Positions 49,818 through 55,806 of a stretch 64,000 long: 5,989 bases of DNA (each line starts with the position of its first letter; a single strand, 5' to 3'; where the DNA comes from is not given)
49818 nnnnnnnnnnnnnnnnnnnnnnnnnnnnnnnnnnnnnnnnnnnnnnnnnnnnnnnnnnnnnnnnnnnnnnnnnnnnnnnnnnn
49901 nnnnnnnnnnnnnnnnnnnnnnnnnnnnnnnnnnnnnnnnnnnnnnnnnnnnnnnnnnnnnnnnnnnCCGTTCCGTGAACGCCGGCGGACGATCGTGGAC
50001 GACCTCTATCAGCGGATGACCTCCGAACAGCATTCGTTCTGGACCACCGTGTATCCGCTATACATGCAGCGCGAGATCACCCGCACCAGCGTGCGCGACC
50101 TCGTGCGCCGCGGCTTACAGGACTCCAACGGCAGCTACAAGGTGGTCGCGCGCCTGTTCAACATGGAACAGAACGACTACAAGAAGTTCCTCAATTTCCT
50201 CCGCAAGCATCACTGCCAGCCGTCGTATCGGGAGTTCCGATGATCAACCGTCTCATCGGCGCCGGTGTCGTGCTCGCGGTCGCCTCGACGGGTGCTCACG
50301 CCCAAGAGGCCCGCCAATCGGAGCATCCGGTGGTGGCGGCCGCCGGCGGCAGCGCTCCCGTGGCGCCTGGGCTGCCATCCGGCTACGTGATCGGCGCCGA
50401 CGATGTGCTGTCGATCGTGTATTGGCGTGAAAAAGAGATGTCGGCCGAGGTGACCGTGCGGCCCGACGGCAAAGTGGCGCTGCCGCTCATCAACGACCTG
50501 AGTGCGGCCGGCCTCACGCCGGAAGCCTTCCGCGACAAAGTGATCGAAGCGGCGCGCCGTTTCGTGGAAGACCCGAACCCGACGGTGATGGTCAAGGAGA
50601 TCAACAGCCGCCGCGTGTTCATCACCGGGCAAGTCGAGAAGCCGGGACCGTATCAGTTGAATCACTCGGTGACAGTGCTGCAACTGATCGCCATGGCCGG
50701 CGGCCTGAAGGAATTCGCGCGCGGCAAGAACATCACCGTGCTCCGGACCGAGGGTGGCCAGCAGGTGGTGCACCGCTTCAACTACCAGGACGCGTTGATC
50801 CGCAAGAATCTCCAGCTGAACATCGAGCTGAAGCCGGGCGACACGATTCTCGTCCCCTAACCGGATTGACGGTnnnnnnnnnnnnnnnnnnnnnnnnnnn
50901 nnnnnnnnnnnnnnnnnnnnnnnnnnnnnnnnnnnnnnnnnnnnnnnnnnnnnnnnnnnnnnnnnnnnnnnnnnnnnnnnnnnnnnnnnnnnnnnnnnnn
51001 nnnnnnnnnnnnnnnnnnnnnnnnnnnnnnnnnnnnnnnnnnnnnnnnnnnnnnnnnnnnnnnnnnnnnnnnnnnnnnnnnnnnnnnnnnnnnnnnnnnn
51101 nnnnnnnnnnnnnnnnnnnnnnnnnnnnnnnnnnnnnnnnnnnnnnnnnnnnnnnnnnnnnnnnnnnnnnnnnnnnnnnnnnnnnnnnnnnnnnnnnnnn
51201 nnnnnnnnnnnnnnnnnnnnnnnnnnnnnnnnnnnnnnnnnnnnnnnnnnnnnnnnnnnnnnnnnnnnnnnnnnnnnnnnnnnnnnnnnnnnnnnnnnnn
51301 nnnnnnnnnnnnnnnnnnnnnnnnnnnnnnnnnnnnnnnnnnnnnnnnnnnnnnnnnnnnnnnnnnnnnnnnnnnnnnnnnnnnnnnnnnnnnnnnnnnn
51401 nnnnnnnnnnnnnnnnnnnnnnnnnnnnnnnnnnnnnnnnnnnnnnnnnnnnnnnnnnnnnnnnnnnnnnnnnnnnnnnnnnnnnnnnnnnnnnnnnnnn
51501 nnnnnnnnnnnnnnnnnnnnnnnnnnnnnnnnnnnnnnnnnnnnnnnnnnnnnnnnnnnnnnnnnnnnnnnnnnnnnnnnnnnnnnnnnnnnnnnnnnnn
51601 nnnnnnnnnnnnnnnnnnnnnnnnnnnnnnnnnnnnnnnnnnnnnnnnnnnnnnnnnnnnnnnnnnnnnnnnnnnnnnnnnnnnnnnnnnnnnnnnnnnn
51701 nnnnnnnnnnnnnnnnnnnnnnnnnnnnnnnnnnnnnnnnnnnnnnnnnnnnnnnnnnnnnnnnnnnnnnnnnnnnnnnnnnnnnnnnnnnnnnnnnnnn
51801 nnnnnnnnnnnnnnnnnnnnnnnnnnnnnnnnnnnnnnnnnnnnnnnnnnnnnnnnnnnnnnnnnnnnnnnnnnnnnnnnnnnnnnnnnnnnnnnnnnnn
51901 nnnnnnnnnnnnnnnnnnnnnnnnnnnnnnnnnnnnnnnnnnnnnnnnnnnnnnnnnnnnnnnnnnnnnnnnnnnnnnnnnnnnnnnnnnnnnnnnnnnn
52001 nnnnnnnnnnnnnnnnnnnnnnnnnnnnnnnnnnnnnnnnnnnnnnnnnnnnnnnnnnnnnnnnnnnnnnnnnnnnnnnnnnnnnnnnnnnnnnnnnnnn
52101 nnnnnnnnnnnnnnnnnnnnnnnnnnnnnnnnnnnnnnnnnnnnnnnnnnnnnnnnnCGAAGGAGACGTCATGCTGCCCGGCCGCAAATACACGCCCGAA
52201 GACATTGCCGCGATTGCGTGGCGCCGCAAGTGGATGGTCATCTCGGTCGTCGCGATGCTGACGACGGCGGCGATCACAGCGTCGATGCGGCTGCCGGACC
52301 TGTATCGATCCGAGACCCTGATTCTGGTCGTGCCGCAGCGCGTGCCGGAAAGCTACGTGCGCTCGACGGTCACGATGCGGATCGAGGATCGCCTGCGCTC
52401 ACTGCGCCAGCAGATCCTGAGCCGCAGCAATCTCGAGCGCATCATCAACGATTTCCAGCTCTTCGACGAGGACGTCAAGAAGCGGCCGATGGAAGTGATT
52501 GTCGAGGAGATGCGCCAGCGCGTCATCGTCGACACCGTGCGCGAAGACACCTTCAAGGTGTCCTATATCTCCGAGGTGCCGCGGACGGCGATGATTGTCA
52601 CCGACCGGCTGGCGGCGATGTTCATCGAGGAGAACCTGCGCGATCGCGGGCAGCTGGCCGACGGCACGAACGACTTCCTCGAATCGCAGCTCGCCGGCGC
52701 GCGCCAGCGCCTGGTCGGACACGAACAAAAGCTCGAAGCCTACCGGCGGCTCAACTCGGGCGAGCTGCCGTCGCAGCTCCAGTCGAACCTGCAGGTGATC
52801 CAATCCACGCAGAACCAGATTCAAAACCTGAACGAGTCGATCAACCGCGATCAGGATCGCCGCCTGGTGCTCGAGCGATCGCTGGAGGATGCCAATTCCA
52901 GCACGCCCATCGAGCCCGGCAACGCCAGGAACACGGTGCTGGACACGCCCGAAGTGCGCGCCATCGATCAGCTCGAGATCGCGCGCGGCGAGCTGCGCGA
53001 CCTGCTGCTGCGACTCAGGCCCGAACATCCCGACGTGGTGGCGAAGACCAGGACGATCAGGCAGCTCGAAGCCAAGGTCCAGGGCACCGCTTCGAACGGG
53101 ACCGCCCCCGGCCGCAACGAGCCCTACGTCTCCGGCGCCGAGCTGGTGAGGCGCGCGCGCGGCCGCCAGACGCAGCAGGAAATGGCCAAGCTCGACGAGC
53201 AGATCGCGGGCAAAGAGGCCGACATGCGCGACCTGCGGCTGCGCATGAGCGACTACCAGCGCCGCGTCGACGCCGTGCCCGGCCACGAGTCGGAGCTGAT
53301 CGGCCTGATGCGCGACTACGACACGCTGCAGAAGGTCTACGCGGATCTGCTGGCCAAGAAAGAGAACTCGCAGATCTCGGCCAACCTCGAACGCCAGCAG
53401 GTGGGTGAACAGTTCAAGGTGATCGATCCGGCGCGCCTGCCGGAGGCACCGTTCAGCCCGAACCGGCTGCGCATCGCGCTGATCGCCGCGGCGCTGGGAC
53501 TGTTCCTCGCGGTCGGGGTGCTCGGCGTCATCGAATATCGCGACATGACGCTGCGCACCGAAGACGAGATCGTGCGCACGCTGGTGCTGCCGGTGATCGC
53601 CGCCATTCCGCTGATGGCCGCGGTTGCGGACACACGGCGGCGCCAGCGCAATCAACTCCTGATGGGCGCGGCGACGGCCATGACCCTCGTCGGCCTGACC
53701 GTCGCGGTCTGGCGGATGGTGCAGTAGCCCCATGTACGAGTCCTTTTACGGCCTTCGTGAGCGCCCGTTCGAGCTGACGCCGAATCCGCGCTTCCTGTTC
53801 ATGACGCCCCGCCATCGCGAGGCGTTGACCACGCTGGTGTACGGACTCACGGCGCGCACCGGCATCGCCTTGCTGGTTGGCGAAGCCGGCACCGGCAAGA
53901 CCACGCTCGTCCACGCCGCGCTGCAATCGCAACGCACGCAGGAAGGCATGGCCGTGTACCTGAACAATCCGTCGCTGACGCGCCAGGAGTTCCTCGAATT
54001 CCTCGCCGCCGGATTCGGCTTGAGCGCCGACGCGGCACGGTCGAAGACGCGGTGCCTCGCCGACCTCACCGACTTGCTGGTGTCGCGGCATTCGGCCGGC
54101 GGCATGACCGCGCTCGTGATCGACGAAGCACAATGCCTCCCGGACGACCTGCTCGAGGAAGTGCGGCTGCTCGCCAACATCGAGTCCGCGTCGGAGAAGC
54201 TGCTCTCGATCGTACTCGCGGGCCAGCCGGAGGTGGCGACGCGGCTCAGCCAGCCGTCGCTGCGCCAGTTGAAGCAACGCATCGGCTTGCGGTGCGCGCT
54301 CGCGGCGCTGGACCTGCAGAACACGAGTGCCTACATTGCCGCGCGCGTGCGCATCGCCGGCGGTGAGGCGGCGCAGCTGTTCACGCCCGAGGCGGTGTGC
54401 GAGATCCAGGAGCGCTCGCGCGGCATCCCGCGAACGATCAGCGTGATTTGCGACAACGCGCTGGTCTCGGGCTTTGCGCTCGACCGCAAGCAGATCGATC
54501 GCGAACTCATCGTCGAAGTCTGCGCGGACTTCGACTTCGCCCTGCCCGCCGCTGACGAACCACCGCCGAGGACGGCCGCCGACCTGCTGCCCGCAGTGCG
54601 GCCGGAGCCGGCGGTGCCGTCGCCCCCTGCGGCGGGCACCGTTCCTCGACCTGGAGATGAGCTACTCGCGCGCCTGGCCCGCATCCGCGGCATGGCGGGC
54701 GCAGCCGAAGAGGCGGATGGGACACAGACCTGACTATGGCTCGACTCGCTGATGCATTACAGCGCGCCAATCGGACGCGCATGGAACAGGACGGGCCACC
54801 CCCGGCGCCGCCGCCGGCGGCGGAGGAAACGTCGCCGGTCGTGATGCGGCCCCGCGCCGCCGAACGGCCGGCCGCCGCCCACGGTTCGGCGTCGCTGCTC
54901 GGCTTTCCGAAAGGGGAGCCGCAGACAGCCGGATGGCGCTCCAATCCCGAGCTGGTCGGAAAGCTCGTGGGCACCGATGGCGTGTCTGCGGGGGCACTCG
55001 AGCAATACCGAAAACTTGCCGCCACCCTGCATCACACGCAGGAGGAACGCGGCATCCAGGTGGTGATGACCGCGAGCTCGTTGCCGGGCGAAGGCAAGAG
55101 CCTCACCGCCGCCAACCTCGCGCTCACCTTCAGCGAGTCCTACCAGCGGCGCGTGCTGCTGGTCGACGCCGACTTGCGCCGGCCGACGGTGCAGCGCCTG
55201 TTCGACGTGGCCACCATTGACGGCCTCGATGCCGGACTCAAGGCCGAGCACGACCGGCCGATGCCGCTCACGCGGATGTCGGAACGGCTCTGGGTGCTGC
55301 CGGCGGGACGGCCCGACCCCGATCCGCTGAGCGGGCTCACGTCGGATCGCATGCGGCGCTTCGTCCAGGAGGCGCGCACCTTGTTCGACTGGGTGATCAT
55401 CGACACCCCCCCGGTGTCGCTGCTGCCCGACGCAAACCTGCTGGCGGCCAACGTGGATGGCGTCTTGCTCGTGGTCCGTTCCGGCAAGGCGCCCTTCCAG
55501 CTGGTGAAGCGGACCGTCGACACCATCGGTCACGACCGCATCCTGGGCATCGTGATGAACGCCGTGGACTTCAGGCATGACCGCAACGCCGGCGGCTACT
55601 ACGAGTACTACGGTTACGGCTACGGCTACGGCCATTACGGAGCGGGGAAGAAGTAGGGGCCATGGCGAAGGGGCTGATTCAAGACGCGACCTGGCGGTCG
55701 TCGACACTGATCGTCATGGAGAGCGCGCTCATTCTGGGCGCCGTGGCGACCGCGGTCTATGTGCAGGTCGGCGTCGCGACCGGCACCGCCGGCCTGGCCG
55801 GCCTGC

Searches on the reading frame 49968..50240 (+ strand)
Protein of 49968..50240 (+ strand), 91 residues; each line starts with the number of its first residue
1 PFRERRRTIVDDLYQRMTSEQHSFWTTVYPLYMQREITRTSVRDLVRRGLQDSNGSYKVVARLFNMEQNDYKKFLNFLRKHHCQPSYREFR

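Call 17: find_related_loci(query=A2, collection=genome_contigs, flank=10000)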
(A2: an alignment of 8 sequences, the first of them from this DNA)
Query A2 (91 aa) in genome_contigs; peptide patterns used: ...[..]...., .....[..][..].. (x = any residue, [..] = any of these).
597 stretches matched a pattern (row limit reached: there are more); 487 encode a relative of the query (tblastn E <= 1e-3); the best 80 are kept; 80 distinct loci.
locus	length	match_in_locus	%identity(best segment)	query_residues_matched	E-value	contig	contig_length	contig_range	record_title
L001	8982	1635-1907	90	1-91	6e-57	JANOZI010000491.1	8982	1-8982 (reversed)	MAG: Acidobacteriota bacterium isolate VAR_79_metabat_490 VAR_79_k141_2116813, whole genome shotgun sequence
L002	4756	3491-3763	85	1-91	1e-51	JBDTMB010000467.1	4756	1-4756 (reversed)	MAG: Vicinamibacterales bacterium isolate cluster3_bin.116 NODE_104138_length_4756_cov_5.534780, whole genome shotgun se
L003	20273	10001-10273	82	1-91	2e-51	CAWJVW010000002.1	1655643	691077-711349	MAG: uncultured Acidobacteriota bacterium isolate MFD09206.bin.1.2 genome assembly, contig: contig_1514, whole genome sh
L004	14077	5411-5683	76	1-91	8e-49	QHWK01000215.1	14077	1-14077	MAG: Acidobacteria bacterium isolate gp6 AA45 14_1009_16_20cm_scaffold_1464_curated, whole genome shotgun sequence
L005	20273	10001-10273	75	1-91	8e-48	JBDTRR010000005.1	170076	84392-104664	MAG: Acidobacteriota bacterium isolate cluster3_bin.251 NODE_91_length_170076_cov_13.942337, whole genome shotgun sequen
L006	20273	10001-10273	76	1-91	2e-47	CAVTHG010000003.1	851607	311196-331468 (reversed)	MAG: uncultured Acidobacteriota bacterium isolate MFD09212.bin.2.142 genome assembly, contig: contig_16010, whole genome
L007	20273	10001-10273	75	1-91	5e-47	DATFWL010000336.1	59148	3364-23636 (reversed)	MAG TPA_asm: Vicinamibacterales bacterium isolate SMAG_U9489 k141_17818535, whole genome shotgun sequence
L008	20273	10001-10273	70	1-91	4e-44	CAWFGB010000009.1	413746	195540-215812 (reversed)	MAG: uncultured Acidobacteriota bacterium isolate MFD02840.bin.1.33 genome assembly, contig: contig_61106, whole genome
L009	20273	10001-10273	70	1-91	2e-43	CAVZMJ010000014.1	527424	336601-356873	MAG: uncultured Acidobacteriota bacterium isolate MFD02242.bin.2.7 genome assembly, contig: contig_3053, whole genome sh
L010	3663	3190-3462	70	1-91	2e-43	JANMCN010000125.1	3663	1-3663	MAG: Acidobacteriota bacterium isolate OTE_1_metabat_126 OTE_1_k141_3961002, whole genome shotgun sequence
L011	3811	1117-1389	71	1-91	1e-43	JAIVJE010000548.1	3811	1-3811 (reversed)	MAG: Acidobacteria bacterium isolate MAG16 MTG16_106249, whole genome shotgun sequence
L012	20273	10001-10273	69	1-91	3e-43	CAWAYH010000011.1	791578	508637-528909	MAG: uncultured Acidobacteriota bacterium isolate MFD06229.bin.2.115 genome assembly, contig: contig_3806, whole genome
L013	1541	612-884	69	1-91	1e-43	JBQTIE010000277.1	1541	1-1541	MAG: Acidobacteriota bacterium isolate SAR122 c_000000274919, whole genome shotgun sequence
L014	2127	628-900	69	1-91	4e-43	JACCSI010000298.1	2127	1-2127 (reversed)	MAG: Acidobacteria bacterium isolate MGR_bin44 SD2897-2912_k127_4344694, whole genome shotgun sequence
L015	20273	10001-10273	68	1-91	6e-43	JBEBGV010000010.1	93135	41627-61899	MAG: Vicinamibacterales bacterium isolate ATF_5 NODE_40_length_93135_cov_6.697311, whole genome shotgun sequence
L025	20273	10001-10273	68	1-91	2e-42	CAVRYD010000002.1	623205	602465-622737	MAG: uncultured Acidobacteriota bacterium isolate MFD02199.bin.2.70 genome assembly, contig: contig_15140, whole genome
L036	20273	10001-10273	66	1-91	4e-42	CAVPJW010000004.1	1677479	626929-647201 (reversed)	MAG: uncultured Acidobacteriota bacterium isolate MFD10007.bin.1.176 genome assembly, contig: contig_23715, whole genome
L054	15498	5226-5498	66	1-91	2e-41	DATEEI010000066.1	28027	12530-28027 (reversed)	MAG TPA_asm: Vicinamibacterales bacterium isolate SMAG_U8729 k141_2412921, whole genome shotgun sequence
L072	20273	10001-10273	67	1-91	2e-41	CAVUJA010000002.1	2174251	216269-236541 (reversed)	MAG: uncultured Acidobacteriota bacterium isolate MFD01872.bin.1.270 genome assembly, contig: contig_53951, whole genome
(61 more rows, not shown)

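Call 33: search_solved_structures(query=window:49968-50240:+, max_evalue=10, show_alignments=2)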
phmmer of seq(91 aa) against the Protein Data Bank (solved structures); distinct sequences matched with E-value up to 10: 1.
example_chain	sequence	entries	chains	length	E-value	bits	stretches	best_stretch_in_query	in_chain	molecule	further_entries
6j0b_A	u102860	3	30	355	1.6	12.8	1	18-88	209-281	Pvc2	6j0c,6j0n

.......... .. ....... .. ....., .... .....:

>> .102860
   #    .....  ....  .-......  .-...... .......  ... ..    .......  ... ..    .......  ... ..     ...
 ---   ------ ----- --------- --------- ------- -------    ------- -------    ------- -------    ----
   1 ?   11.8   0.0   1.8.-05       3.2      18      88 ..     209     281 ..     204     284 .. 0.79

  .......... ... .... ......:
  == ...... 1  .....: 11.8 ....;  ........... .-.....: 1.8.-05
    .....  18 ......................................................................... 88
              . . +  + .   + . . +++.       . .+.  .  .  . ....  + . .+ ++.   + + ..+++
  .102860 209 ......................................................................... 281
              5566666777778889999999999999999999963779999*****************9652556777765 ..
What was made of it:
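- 49176..50243 (+): Gene for a 355-aa sigma-54 activator (bEBP) that has no N-terminal regulatory domain. Its C-terminal domain is a conserved, atypical helix-turn-helix. Call 33: the domain has no sequence relative in the PDB.
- Tried and rejected: The only hit was insignificant (call 33).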

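Call 55: search_protein_families(library=pfam, proteins=[L025:6750-8387:+, L072:6591-7838:+, L036:8453-8806:+, L036:8813-9151:+, L054:3727-4380:+], max_evalue=0.01)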
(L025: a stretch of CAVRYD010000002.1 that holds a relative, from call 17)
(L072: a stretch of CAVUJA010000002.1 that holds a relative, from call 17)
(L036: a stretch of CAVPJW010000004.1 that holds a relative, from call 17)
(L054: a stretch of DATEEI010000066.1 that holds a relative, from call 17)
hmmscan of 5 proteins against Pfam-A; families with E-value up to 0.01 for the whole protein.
L025:6750-8387:+ (546 aa): 1 family
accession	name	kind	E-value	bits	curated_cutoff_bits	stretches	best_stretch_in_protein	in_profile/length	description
PF00990.26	GGDEF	-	0.0068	16.6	23.8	0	461-537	64-147/161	Diguanylate cyclase, GGDEF domain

L072:6591-7838:+ (416 aa): 1 family
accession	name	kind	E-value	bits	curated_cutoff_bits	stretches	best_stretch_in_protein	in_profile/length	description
PF00990.26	GGDEF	-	0.0012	19.1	23.8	1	323-379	57-113/161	Diguanylate cyclase, GGDEF domain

L036:8453-8806:+ (118 aa): 1 family
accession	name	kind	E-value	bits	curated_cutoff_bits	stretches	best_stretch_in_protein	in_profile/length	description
PF07238.19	PilZ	-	0.0011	19.7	22.5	1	32-108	26-100/102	PilZ domain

L036:8813-9151:+ (113 aa): 1 family
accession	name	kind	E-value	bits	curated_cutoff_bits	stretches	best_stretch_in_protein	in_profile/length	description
PF07238.19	PilZ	-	1e-09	39.1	22.5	1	7-109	1-101/102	PilZ domain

L054:3727-4380:+ (218 aa): 1 family
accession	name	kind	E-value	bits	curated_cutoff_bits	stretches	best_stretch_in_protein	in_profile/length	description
PF07238.19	PilZ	-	3.8e-17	62.9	22.5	2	116-213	2-100/102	PilZ domain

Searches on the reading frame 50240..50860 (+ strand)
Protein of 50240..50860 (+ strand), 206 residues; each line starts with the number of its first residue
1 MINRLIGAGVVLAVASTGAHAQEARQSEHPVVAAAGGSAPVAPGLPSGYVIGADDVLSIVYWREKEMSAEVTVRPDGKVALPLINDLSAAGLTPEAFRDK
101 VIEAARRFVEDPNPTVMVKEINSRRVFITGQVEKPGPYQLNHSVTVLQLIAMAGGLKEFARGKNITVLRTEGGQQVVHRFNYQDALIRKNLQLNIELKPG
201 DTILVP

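Call 3: search_protein_families(library=pfam, proteins=[window:50240-50860:+])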
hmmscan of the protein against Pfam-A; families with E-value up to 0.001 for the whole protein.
window:50240-50860:+ (206 aa): 3 families
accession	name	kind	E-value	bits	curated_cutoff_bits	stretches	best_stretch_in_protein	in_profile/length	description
PF02563.21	Poly_export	-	6.1e-20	71.6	28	1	46-118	4-76/77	Polysaccharide biosynthesis/export protein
PF22461.2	SLBB_2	-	1.3e-11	44.9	27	1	125-205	2-79/79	SLBB domain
PF10531.15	SLBB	-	1.6e-11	44.3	27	1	125-174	1-50/55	SLBB domain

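Call 9: search_protein_families(library=ncbifam, proteins=[window:50240-50860:+])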
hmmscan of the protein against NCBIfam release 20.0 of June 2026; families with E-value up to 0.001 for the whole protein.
window:50240-50860:+ (206 aa): 4 families
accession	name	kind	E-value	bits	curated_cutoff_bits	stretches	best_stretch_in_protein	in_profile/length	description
TIGR03027.2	pepcterm_export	equivalog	6.8e-40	136.5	180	1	49-206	3-165/169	XrtA/PEP-CTERM system exopolysaccharide export protein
NF041843.1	EpsY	equivalog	5.9e-31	107.3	320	1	47-205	51-210/211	exopolysaccharide export protein EpsY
TIGR03028.1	EpsE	equivalog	3e-20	72.6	262.65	1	49-205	2-159/239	polysaccharide export protein EpsE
NF011658.0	PRK15078.1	subfamily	1.6e-17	63.4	333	1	51-206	87-250/380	polysaccharide export protein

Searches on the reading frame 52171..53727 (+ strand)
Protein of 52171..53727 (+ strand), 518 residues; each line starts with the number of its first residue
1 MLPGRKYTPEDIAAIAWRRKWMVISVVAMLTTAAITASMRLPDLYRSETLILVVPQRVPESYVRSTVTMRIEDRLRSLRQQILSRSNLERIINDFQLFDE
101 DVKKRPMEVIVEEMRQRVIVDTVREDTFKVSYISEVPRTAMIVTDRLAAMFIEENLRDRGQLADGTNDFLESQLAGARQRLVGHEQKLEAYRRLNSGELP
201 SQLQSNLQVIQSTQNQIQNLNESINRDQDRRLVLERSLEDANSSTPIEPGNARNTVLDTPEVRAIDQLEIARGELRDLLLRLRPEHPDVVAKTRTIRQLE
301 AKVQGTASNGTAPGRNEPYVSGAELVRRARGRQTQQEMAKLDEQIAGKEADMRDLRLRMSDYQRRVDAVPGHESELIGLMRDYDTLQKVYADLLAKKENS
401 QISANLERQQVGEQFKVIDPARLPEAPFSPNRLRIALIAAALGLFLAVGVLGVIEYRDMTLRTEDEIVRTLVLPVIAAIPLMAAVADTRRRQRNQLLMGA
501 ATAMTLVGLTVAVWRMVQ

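Call 3: search_protein_families(library=pfam, proteins=[window:52171-53727:+])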
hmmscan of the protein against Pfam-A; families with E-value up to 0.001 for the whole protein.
window:52171-53727:+ (518 aa): 2 families
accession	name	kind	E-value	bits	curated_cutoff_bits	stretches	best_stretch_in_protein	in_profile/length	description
PF13807.11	GNVR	-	5e-10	39.6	27.7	1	374-450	4-76/82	G-rich domain on putative tyrosine kinase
PF02706.20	Wzz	-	1e-05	26.2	25.5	1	13-94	9-90/91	Chain length determinant protein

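Call 9: search_protein_families(library=ncbifam, proteins=[window:52171-53727:+])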
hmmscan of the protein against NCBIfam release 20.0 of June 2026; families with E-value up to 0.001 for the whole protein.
window:52171-53727:+ (518 aa): 6 families
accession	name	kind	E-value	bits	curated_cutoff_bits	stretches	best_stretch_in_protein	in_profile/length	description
TIGR03007.1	pepcterm_ChnLen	equivalog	1.2e-76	257.9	278.85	1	15-514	9-495/498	XrtA system polysaccharide chain length determinant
TIGR03017.1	EpsF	equivalog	5.8e-15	54.9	422.75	1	297-479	264-443/444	chain length determinant protein EpsF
NF008568.0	PRK11519.1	equivalog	2.4e-12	45.9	1068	1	361-451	357-443/720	tyrosine-protein kinase Wzc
NF007350.0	PRK09841.1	equivalog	1.5e-09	36.5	1248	1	362-498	358-488/726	tyrosine-protein kinase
TIGR01005.1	eps_transp_fam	subfamily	4e-09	35.2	411.7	1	315-487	313-485/754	exopolysaccharide transport protein family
TIGR01006.1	polys_exp_MPA1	subfamily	1e-06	28.4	296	1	357-480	101-222/226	CspC family polysaccharide chain length determinant protein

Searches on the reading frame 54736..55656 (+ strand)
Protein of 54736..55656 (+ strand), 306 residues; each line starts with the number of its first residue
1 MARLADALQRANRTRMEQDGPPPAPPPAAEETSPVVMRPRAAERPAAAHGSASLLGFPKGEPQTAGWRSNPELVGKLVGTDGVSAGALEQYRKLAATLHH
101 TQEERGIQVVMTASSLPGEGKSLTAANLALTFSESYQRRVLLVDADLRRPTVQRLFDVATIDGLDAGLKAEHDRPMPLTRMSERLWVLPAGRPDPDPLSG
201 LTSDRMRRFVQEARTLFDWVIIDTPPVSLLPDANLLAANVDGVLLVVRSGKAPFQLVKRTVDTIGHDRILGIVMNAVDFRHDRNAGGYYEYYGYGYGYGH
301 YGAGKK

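Call 3: search_protein_families(library=pfam, proteins=[window:54736-55656:+])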
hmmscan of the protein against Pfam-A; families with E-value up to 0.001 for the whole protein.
window:54736-55656:+ (306 aa): 3 families
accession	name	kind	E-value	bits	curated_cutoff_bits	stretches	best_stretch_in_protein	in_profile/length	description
PF10609.15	ParA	-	1.4e-07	31.7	27.1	1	108-281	4-179/246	NUBPL iron-transfer P-loop NTPase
PF13614.12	AAA_31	-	4.4e-06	27.2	27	0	206-249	107-149/177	AAA domain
PF01656.29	CbiA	-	5.3e-06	26.8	25.4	1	114-280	5-86/125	CobQ/CobB/MinD/ParA nucleotide binding domain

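Call 9: search_protein_families(library=ncbifam, proteins=[window:54736-55656:+])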
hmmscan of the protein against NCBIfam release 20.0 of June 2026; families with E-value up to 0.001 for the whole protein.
window:54736-55656:+ (306 aa): 14 families
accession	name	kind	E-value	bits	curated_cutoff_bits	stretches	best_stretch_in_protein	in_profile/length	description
TIGR03018.1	pepcterm_TyrKin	hypoth_equivalog_domain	1.4e-39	135.6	230.65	1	86-275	10-207/207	XrtA-associated tyrosine autokinase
TIGR01007.1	eps_fam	subfamily_domain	4.7e-39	134.1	108.05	1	89-293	1-204/204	polysaccharide biosynthesis tyrosine autokinase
NF007350.0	PRK09841.1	equivalog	6.2e-25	87.4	1248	1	84-297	508-723/726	tyrosine-protein kinase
NF008568.0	PRK11519.1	equivalog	5.7e-24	84.3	1068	1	83-298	502-715/720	tyrosine-protein kinase Wzc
TIGR01005.1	eps_transp_fam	subfamily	1e-23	83.4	411.7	1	86-302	525-744/754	exopolysaccharide transport protein family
TIGR03029.1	EpsG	equivalog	3.1e-23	82.3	313.8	1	89-255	85-251/274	chain length determinant protein tyrosine kinase EpsG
NF041546.1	ParA_partition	equivalog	3e-07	30.2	180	0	195-268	55-127/203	ParA family partition ATPase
TIGR03815.1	CpaE_hom_Actino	equivalog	3.6e-06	26.4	154.45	1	92-249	94-254/340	septum site-determining protein Ssd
NF047398.1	AAA_KGGVGR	domain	2.4e-05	24.8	90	1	115-196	10-109/190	KGGVGR-motif variant AAA ATPase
TIGR01969.1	minD_arch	subfamily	2.6e-05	23.5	201.75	1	109-276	2-169/251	cell division ATPase MinD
TIGR01968.1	minD_bact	equivalog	3.6e-05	23.3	212.9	1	109-225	3-120/261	septum site-determining protein MinD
NF053622.1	ATPseBagAMYCTU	equivalog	5.1e-05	22.9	400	0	117-161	16-58/325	ATPase BagA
NF041136.1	MrpORP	equivalog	0.00016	21.1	450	1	110-160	8-57/365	iron-sulfur cluster carrier protein MrpORP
TIGR03371.1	cellulose_yhjQ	equivalog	0.0007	19.1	157.85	1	109-262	3-159/246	cellulose biosynthesis protein BcsQ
